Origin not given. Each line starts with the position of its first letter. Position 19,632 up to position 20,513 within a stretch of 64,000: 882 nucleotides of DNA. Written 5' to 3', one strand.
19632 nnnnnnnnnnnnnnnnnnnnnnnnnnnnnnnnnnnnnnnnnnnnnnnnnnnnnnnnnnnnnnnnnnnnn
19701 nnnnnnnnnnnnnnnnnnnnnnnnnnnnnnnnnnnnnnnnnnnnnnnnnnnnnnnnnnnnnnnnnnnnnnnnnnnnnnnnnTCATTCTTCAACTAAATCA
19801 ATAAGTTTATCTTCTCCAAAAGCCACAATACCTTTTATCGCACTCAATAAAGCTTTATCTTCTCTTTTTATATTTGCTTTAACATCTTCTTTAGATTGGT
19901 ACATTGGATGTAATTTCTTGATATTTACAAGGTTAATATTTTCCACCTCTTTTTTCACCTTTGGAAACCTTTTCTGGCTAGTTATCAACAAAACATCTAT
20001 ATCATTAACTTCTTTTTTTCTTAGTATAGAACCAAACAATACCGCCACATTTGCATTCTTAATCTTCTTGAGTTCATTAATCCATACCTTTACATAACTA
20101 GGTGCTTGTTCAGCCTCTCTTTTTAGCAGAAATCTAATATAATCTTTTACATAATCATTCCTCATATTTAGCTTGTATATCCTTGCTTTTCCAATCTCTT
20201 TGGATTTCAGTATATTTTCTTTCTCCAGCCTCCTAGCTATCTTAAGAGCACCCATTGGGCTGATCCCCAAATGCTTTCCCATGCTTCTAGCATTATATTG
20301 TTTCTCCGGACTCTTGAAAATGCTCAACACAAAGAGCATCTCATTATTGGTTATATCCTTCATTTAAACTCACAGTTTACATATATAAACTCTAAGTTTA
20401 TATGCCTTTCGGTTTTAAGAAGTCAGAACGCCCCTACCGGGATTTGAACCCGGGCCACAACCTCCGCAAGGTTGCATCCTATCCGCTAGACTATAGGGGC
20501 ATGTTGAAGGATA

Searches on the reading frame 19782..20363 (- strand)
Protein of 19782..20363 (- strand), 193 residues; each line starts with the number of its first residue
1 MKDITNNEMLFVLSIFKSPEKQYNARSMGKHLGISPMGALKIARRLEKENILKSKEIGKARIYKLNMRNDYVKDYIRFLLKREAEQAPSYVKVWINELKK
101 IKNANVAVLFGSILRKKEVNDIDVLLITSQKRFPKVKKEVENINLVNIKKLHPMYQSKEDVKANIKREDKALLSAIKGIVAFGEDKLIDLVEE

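Call 10: search_protein_families(library=pfam, proteins=[window:19782-20363:-], max_evalue=0.001)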
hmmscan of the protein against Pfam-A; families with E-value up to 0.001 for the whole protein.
window:19782-20363:- (193 aa): 1 family
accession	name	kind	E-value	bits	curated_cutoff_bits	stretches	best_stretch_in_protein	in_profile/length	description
PF18765.7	Polbeta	-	1.5e-05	25.5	26.9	1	96-174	5-89/93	Polymerase beta, Nucleotidyltransferase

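Call 42: search_protein_families(library=padloc, proteins=[window:19782-20363:-], max_evalue=0.01)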
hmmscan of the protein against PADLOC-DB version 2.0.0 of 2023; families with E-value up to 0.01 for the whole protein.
window:19782-20363:- (193 aa): 4 families
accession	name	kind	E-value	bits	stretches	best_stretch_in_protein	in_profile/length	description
PDLC04368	PDC-M05A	-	2.1e-10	38.8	1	14-170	21-175/201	-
PDLC04369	PDC-M05A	-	9.4e-05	20.1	1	14-166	21-167/201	-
PDLC04370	PDC-M05A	-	0.00021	19.2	1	41-162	49-170/194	-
PDLC04372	PDC-M05A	-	0.0027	16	1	52-172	28-146/167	-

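Call 43: search_protein_families(library=ncbifam, proteins=[window:19782-20363:-], max_evalue=0.01)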
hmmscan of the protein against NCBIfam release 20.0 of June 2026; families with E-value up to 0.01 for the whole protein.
window:19782-20363:- (193 aa): 1 family
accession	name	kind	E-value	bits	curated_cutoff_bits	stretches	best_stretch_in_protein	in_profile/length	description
NF002564.0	PRK02190.1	subfamily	0.0096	15.1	302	0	118-189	58-129/307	agmatinase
